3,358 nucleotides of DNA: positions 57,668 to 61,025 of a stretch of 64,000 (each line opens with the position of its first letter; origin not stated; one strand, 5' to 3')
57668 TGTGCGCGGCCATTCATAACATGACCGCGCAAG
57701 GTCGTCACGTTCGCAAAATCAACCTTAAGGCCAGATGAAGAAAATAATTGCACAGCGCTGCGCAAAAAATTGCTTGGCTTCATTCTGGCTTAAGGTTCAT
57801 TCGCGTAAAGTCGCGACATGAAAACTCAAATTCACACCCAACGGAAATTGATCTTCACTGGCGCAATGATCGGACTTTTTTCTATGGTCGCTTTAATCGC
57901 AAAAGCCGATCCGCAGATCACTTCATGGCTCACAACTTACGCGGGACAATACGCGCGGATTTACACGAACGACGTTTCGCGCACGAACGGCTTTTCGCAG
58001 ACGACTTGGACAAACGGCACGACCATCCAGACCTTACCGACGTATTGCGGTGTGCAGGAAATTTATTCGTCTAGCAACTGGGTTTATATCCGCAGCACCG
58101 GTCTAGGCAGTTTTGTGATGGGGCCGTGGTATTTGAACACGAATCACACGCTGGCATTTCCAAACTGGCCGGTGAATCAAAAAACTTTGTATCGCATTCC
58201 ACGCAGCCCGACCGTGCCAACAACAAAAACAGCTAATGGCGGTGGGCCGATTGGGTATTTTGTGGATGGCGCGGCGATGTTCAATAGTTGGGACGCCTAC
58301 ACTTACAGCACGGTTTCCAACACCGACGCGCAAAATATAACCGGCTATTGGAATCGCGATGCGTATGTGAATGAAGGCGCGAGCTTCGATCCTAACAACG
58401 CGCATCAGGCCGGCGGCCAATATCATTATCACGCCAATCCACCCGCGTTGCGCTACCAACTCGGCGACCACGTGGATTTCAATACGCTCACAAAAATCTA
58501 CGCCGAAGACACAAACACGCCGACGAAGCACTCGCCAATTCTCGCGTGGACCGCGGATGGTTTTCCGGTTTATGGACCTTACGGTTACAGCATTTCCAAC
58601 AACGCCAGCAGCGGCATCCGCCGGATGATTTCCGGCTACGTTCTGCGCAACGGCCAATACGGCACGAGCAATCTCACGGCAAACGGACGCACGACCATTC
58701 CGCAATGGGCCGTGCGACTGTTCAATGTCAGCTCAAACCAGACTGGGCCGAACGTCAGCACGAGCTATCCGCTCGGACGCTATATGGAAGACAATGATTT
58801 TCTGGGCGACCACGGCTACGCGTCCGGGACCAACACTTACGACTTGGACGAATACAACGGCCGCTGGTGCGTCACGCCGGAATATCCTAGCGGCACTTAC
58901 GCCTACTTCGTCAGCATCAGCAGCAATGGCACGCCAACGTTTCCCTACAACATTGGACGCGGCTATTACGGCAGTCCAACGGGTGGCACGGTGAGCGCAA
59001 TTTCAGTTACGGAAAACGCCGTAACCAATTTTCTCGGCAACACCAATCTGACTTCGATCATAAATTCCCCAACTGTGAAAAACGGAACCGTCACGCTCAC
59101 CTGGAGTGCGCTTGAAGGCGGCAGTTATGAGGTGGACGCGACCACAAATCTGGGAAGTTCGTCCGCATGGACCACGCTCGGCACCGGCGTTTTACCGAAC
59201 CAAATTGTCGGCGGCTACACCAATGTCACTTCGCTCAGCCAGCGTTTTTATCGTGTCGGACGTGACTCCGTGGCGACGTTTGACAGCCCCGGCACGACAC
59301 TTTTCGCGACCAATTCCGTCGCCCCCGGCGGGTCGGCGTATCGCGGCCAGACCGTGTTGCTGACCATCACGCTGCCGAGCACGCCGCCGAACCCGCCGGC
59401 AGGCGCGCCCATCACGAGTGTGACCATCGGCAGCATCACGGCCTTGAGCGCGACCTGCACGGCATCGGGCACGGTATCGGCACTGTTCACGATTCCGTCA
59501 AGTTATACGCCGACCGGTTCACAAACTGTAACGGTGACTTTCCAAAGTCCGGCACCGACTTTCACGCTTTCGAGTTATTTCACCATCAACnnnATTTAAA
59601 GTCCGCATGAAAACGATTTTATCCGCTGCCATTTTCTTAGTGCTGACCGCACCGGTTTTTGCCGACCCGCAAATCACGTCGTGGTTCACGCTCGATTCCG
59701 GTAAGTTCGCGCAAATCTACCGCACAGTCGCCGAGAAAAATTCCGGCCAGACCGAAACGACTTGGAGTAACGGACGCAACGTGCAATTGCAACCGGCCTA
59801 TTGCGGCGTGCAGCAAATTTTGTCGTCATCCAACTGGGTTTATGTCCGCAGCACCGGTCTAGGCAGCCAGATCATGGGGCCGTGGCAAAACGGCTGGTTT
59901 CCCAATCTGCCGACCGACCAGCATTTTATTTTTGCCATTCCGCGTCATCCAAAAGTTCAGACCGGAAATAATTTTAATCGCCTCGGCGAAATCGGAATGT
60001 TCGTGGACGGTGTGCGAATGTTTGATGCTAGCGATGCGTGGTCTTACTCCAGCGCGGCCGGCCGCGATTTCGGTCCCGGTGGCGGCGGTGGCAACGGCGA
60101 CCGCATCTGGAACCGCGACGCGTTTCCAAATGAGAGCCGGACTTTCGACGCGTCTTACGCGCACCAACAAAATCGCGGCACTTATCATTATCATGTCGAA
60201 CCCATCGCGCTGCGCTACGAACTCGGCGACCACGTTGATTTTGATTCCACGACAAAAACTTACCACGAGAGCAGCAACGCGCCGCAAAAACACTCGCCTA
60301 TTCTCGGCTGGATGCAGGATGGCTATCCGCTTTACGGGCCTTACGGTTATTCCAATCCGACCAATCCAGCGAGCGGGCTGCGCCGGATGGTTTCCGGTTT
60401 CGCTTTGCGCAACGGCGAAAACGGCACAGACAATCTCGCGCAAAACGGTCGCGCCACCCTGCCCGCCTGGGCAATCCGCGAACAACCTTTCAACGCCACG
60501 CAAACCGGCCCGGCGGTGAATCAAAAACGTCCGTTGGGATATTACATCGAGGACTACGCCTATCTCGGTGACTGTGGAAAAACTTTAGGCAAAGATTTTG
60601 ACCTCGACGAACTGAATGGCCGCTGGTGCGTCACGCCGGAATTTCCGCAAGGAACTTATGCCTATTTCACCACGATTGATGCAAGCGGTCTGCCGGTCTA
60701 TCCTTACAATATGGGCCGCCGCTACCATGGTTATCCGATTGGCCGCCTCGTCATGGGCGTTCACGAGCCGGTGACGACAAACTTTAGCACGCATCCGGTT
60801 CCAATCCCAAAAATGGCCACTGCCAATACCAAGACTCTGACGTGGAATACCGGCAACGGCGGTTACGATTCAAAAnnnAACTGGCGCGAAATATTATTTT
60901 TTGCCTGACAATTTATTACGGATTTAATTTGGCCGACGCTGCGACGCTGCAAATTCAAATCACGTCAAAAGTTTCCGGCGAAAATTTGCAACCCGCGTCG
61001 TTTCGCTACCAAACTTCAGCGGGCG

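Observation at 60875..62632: MbnP-like and MbnH-like (diheme peroxidase) domains fused in one polypeptide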

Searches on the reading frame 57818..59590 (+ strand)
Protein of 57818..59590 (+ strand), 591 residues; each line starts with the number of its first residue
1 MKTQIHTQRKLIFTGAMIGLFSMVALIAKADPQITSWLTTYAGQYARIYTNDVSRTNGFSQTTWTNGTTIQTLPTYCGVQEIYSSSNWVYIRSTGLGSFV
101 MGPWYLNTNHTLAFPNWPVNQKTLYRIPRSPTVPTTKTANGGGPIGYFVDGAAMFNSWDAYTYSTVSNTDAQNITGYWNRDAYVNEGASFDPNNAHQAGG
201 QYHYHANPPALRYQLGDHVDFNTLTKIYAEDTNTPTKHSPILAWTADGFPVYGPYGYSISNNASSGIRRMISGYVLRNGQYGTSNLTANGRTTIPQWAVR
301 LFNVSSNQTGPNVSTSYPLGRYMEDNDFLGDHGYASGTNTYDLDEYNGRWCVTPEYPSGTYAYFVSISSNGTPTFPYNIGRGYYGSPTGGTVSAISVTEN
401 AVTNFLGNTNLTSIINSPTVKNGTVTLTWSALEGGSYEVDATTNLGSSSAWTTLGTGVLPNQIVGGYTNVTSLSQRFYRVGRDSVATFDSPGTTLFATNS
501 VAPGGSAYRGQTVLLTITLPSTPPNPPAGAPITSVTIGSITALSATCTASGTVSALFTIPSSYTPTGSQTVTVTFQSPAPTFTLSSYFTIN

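Call 3: search_protein_families(library=pfam, proteins=[window:57818-59590:+], max_evalue=0.01)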
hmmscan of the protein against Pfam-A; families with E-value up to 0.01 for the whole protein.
window:57818-59590:+ (591 aa): 1 family
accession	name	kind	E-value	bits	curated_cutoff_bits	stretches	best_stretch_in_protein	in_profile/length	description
PF14240.11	YHYH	-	5e-38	131.5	25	1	125-370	2-185/193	YHYH protein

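Call 4: search_protein_families(library=ncbifam, proteins=[window:57818-59590:+], max_evalue=0.01)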
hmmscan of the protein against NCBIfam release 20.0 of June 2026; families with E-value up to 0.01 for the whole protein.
window:57818-59590:+ (591 aa): 0 families

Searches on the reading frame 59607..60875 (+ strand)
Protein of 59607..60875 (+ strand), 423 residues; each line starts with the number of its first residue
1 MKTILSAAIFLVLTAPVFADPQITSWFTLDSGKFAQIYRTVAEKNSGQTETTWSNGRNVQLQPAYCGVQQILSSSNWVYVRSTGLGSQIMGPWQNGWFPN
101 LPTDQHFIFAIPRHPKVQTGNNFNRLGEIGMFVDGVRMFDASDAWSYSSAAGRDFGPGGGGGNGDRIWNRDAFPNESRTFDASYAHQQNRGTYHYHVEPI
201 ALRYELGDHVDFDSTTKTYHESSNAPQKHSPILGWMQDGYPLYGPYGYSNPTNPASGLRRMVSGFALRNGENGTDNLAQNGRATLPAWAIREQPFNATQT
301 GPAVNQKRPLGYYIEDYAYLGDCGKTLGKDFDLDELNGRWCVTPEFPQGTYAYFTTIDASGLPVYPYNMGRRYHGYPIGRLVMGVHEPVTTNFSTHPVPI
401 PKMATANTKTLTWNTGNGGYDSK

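Call 3: search_protein_families(library=pfam, proteins=[window:59607-60875:+], max_evalue=0.01)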
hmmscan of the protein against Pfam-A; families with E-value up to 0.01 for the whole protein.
window:59607-60875:+ (423 aa): 1 family
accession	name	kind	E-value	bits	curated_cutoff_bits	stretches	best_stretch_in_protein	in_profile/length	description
PF14240.11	YHYH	-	2.1e-42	145.7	25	1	109-359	2-184/193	YHYH protein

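Call 4: search_protein_families(library=ncbifam, proteins=[window:59607-60875:+], max_evalue=0.01)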
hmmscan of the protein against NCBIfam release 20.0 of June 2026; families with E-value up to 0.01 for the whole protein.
window:59607-60875:+ (423 aa): 0 families

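Call 30: search_solved_structures(query=window:59607-60875:+, max_evalue=1, show_alignments=2)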
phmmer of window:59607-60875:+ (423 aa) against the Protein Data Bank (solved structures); distinct sequences matched with E-value up to 1: 0.
